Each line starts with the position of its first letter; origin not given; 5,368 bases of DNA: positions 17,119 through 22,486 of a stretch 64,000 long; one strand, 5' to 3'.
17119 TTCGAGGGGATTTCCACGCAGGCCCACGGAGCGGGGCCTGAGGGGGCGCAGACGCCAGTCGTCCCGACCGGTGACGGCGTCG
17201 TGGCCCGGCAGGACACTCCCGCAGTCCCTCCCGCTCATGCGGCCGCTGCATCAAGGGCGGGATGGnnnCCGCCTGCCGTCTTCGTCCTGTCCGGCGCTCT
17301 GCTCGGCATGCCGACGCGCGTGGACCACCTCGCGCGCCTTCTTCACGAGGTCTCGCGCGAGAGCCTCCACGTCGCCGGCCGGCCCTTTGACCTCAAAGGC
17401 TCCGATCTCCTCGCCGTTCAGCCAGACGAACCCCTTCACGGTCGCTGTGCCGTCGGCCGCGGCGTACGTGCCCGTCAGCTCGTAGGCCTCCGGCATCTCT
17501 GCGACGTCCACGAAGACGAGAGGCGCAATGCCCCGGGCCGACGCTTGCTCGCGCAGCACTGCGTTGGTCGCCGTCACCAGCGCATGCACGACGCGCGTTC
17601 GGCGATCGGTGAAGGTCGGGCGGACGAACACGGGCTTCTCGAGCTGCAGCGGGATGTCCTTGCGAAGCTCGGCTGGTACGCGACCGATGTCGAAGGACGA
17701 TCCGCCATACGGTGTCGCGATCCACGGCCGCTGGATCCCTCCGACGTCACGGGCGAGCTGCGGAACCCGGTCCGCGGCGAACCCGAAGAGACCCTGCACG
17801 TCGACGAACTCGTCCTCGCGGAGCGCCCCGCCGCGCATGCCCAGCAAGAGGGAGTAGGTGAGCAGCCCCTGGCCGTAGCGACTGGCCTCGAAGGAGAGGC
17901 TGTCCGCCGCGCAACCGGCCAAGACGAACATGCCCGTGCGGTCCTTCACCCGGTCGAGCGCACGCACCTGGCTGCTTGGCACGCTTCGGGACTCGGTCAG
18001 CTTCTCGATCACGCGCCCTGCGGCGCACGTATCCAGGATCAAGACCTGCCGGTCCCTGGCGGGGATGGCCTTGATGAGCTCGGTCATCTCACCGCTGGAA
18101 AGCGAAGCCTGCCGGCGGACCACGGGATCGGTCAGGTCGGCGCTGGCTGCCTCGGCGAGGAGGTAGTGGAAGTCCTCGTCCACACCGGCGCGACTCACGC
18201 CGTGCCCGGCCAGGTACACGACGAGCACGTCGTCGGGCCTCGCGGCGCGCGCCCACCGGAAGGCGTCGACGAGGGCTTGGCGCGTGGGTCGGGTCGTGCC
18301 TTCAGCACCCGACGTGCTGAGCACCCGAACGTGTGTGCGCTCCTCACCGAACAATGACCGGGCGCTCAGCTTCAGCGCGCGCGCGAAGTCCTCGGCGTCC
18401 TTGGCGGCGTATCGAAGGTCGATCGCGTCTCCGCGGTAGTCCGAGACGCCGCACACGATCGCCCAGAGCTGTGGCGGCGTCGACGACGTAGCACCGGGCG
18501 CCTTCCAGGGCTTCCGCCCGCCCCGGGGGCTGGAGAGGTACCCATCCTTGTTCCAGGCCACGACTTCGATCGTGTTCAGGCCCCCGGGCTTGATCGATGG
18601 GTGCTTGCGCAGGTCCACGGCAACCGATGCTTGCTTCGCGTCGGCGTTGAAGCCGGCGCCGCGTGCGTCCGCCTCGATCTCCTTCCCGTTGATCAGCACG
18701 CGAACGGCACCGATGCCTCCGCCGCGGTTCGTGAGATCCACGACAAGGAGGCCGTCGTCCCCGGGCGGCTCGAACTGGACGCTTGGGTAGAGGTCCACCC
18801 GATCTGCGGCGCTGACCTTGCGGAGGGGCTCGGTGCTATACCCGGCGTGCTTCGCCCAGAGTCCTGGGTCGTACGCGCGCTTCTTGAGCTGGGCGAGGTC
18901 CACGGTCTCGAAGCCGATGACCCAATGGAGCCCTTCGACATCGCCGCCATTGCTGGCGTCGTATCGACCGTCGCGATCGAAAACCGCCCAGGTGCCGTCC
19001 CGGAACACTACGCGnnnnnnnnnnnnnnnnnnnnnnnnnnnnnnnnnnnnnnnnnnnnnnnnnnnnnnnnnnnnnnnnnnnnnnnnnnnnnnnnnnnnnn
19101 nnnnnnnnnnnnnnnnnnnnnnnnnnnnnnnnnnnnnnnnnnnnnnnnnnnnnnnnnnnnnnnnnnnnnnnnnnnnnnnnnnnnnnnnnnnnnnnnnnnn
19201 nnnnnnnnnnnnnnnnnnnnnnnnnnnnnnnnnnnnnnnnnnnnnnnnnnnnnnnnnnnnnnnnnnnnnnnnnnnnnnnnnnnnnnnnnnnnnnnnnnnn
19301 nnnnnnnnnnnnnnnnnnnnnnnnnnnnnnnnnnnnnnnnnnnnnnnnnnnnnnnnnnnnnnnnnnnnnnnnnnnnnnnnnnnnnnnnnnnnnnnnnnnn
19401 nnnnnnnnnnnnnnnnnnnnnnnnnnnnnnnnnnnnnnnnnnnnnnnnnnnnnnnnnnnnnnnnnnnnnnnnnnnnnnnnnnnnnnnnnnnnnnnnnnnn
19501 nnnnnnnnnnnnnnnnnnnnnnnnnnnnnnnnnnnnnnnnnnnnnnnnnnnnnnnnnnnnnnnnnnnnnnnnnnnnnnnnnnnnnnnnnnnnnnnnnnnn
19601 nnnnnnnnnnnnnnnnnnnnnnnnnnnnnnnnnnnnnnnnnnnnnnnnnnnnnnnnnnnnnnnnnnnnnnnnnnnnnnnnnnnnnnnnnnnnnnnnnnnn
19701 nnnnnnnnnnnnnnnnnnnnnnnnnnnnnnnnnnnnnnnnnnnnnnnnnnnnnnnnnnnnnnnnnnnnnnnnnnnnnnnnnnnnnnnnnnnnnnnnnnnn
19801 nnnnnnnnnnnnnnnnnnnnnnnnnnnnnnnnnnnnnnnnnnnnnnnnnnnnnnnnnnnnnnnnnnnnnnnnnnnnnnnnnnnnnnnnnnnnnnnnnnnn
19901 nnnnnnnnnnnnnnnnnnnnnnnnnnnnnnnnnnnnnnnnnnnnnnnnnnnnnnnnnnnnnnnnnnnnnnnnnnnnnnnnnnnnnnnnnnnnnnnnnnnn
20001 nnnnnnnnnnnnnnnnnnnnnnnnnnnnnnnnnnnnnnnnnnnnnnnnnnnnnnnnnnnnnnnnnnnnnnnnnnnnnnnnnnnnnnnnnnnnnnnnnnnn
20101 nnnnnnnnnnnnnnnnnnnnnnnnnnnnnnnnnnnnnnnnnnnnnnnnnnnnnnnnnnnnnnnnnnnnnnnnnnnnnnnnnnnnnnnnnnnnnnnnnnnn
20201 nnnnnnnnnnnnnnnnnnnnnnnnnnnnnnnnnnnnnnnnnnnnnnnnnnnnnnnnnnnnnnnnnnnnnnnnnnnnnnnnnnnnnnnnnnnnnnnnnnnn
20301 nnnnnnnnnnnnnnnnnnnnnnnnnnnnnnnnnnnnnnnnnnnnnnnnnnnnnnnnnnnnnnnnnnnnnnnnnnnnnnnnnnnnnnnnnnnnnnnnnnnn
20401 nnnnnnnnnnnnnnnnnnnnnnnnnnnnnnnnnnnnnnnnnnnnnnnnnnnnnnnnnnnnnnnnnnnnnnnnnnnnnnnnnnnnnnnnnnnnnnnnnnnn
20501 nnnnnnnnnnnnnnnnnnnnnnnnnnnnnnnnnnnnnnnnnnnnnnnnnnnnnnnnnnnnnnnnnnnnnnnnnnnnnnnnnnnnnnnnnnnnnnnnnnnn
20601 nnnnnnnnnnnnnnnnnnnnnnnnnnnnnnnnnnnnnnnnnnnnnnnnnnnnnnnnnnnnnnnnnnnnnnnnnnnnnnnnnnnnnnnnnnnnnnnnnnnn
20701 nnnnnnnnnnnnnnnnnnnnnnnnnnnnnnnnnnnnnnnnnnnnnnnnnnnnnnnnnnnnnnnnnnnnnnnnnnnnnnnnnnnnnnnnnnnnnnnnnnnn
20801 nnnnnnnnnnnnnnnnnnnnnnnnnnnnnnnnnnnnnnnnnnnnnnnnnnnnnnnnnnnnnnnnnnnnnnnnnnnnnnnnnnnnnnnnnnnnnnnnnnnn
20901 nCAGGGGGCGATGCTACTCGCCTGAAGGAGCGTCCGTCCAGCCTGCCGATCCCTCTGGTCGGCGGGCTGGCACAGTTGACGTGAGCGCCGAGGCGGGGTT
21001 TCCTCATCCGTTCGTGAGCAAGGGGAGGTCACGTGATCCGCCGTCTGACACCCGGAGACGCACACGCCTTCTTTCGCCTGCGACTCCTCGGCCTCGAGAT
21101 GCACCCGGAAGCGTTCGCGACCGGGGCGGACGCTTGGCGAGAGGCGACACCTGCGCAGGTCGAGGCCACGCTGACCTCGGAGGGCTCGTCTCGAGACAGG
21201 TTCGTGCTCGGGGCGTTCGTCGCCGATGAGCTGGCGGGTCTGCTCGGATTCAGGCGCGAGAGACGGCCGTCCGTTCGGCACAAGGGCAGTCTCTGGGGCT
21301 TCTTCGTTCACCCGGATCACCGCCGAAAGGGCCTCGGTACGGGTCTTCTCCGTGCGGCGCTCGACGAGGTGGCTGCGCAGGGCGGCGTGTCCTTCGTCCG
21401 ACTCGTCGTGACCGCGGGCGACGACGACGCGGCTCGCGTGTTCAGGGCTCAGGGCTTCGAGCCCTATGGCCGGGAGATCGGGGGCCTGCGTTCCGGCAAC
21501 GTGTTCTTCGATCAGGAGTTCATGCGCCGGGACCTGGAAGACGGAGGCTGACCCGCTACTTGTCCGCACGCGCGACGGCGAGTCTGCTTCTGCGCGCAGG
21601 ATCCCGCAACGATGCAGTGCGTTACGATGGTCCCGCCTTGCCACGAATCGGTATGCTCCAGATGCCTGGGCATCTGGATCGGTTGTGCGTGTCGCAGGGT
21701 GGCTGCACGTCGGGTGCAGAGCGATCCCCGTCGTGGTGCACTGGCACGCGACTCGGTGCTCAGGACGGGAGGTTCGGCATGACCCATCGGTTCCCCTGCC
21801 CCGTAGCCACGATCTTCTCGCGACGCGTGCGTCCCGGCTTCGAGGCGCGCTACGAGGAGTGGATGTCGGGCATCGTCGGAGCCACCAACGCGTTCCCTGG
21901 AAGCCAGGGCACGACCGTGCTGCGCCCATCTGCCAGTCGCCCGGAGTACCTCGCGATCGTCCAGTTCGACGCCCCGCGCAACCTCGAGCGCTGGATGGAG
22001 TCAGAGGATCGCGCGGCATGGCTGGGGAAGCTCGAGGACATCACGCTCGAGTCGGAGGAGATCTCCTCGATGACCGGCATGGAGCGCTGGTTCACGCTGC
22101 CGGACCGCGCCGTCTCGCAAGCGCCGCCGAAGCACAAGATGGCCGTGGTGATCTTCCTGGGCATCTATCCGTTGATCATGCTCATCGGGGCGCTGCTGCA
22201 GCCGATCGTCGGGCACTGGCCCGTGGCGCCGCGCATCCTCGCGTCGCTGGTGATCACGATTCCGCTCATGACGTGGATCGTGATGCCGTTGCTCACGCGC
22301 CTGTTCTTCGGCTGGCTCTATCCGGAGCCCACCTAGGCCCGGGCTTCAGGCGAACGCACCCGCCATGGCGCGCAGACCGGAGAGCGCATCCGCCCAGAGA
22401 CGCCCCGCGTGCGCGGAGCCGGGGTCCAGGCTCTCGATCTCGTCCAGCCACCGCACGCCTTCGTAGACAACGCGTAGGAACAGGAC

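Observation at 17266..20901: Secreted 1211 aa WD40 beta-propeller / caspase-like fusion, directly upstream of an SBBP-repeat lipoprotein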

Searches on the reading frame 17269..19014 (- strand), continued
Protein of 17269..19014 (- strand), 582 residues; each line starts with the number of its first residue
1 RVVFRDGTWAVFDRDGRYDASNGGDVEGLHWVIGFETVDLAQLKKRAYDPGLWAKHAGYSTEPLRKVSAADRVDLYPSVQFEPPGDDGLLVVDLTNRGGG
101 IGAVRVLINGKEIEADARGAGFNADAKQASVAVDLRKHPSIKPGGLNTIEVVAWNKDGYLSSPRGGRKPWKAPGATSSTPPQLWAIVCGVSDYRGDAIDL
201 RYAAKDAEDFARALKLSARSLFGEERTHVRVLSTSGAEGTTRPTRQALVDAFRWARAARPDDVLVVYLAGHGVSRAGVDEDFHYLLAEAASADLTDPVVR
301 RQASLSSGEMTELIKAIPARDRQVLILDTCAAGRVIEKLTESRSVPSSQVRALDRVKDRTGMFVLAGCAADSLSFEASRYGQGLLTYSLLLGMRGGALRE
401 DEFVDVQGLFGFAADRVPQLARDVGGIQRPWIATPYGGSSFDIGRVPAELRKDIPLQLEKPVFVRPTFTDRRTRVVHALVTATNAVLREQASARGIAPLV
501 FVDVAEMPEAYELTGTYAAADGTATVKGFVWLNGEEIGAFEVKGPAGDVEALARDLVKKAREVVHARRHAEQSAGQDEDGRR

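Call 68: search_protein_representatives(protein=window:17269-19014:-)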
Query: 582 residues. Proteins with E-value up to 0.001 (for the whole library): 15898; up to 1e-10: 6498; up to 1e-30: 1614. The best 150 are listed.
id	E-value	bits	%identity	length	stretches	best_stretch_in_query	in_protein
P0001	0.0e+00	1293.6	100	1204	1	1-582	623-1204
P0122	3.3e-236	802.0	65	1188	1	3-564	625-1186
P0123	7.0e-203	692.0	61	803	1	2-560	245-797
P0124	5.7e-180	616.4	53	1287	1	2-562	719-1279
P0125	1.8e-178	611.4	54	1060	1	4-564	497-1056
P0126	6.0e-175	599.8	57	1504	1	3-520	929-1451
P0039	1.6e-174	598.4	54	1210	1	2-560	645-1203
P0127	8.9e-170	582.7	52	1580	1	6-570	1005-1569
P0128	1.2e-168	578.9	54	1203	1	4-565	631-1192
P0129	3.5e-168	577.4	51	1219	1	3-561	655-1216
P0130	1.8e-166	571.8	54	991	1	3-559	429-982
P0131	2.2e-166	571.5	53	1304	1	6-561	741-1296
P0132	2.3e-165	568.1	57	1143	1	6-551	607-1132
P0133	2.5e-165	568.0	53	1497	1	2-562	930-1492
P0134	4.6e-165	567.2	52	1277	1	4-566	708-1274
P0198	6.9e-145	500.5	50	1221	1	4-561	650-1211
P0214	1.6e-140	486.2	48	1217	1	2-560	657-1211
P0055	1.6e-138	479.5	48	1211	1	3-562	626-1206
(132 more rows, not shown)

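Call 70: find_encoding_contigs(protein=P0122, flank=6000, max_places=2)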
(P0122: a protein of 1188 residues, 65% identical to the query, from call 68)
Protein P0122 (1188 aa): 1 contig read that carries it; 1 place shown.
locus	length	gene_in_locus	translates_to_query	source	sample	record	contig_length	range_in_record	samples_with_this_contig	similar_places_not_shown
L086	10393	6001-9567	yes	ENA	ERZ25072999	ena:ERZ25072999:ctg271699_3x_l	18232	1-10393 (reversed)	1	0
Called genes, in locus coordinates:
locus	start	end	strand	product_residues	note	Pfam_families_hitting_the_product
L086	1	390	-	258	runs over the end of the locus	-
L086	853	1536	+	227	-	PF13667:ThiC-associated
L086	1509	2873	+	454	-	PF01964:ThiC_Rad_SAM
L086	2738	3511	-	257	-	PF13649:Methyltransf_25, PF13847:Methyltransf_31 (weak), PF08241:Methyltransf_11, PF08242:Methyltransf_12 (weak)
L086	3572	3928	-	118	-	PF01638:HxlR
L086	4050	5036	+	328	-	PF08240:ADH_N, PF00107:ADH_zinc_N, PF13602:ADH_zinc_N_2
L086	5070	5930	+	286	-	PF14499:DUF4437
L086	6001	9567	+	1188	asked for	PF24017:Beta-prop_SCAP, PF24796:WDR55, PF24805:EIF3I, PF24814:WD40_Prp19, PF24817:WD40_WDHD1_1st, PF25173:Beta-prop_WDR3_1st, PF25174:Beta-prop_THOC3, PF25175:Beta-prop_WDR5, +65 more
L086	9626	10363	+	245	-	PF13302:Acetyltransf_3 (faint), PF00583:Acetyltransf_1 (weak)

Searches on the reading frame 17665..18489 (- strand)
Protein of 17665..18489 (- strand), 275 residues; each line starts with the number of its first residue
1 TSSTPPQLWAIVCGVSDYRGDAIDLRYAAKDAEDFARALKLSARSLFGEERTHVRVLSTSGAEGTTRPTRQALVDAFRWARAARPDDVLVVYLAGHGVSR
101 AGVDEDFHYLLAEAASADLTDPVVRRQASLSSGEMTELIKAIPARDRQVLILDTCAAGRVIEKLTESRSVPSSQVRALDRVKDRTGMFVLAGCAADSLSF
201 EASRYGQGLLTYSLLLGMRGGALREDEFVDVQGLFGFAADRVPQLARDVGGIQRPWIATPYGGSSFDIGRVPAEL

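Call 56: search_solved_structures(query=A3, max_evalue=0.01, show_alignments=3)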
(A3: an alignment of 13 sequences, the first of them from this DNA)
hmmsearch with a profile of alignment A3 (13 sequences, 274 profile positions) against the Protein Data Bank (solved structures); distinct sequences matched with E-value up to 0.01: 10.
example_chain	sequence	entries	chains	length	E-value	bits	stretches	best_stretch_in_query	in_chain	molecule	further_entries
6w8s_A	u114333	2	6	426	5.2e-09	39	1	11-166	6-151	Metacaspase-4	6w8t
6w8r_A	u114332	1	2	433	2.7e-07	33.4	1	11-165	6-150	Metacaspase-4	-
4f6o_A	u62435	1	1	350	1.9e-06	30.7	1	11-161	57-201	Metacaspase-1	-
4f6p_A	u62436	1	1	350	1.8e-05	27.4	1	11-105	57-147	Metacaspase-1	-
8a53_A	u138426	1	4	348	4.2e-05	26.2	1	45-162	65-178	Metacaspase-9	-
4afr_A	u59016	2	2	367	4.6e-05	26.1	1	19-105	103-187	METACASPASE | METACASPASE MCA2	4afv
9n3d_A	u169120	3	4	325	5.1e-05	25.9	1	45-115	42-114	Metacaspase-9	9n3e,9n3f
4af8_A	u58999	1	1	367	6.1e-05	25.7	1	20-105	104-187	METACASPASE MCA2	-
4afp_A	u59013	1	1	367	6.3e-05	25.6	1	19-105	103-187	METACASPASE MCA2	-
7qp0_A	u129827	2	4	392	9.7e-05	25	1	54-106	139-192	Metacaspase-1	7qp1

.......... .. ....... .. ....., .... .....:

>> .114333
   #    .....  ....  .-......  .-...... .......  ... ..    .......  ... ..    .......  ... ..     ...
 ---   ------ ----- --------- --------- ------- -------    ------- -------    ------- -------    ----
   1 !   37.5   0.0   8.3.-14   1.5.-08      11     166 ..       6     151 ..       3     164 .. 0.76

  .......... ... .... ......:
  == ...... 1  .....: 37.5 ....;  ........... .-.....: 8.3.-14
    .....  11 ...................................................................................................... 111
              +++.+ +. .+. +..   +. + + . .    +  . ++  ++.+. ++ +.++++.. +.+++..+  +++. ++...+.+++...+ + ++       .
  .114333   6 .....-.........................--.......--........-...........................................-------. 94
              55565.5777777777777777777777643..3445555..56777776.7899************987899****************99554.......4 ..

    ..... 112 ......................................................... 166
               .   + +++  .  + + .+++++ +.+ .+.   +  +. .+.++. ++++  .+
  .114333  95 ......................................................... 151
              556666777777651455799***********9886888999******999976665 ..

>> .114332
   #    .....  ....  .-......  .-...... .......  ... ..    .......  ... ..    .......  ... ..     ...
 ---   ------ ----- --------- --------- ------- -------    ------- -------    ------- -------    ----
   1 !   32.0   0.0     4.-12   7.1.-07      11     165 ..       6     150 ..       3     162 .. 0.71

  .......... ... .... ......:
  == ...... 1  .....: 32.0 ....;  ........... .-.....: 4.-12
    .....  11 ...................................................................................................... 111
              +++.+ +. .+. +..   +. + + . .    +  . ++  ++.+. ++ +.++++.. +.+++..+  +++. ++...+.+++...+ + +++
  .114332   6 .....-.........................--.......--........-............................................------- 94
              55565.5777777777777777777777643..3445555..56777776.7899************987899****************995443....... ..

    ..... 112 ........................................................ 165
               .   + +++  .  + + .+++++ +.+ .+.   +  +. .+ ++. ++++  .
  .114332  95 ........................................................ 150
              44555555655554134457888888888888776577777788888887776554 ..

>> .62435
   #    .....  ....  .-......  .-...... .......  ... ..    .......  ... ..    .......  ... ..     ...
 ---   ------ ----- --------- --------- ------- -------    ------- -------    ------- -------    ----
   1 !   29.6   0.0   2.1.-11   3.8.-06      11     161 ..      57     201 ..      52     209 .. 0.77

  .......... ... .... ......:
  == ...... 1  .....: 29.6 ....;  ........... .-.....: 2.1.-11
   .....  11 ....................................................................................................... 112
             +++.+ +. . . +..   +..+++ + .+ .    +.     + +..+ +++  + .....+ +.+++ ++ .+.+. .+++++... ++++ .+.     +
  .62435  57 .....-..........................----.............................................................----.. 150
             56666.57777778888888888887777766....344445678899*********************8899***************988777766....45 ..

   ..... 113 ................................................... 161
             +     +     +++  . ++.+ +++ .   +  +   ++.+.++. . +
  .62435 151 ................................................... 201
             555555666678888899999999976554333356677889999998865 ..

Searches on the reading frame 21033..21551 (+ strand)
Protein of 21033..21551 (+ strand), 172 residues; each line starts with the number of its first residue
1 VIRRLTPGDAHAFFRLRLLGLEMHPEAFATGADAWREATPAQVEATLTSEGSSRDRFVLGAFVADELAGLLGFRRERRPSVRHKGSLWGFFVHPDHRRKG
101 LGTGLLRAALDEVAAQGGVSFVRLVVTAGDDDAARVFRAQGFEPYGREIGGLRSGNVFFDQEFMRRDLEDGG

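Call 36: search_protein_families(library=pfam, proteins=[window:21033-21551:+], max_evalue=0.01)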
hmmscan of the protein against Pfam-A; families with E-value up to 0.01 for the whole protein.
window:21033-21551:+ (172 aa): 6 families
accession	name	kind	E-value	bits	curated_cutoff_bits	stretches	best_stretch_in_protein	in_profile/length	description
PF00583.31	Acetyltransf_1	-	1.7e-15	57.8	20.7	1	52-142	30-116/116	Acetyltransferase (GNAT) family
PF13673.13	Acetyltransf_10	-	2e-10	41.1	23.6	1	47-148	22-113/128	Acetyltransferase (GNAT) domain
PF13508.13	Acetyltransf_7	-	2.6e-10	41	27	1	62-144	6-84/84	Acetyltransferase (GNAT) domain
PF08445.16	FR47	-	1.5e-07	31.7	22.1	1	83-145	20-80/86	FR47-like protein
PF13302.13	Acetyltransf_3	-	1.7e-07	32.5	25.4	1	2-143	4-138/138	Acetyltransferase (GNAT) domain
PF13527.13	Acetyltransf_9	-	5.1e-05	23.7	25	1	3-125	3-112/127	Acetyltransferase (GNAT) domain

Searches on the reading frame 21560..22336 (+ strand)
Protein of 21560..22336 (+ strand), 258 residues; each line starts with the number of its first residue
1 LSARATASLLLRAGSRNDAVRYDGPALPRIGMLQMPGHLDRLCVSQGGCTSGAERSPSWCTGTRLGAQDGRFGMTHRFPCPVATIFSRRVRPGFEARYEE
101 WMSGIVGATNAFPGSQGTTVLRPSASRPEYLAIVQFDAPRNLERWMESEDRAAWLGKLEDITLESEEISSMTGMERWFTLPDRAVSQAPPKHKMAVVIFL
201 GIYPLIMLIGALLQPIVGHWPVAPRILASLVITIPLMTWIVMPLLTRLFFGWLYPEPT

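Call 16: search_protein_families(library=pfam, proteins=[window:21560-22336:+], max_evalue=0.001)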
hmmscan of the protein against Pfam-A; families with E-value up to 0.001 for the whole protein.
window:21560-22336:+ (258 aa): 0 families

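Call 36: search_protein_families(library=pfam, proteins=[window:21560-22336:+], max_evalue=0.01)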
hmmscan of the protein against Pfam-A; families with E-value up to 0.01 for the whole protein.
window:21560-22336:+ (258 aa): 1 family
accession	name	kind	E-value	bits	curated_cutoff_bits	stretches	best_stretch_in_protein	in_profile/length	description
PF03992.22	ABM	-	0.0011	19.5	23.1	1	82-154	2-75/78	Antibiotic biosynthesis monooxygenase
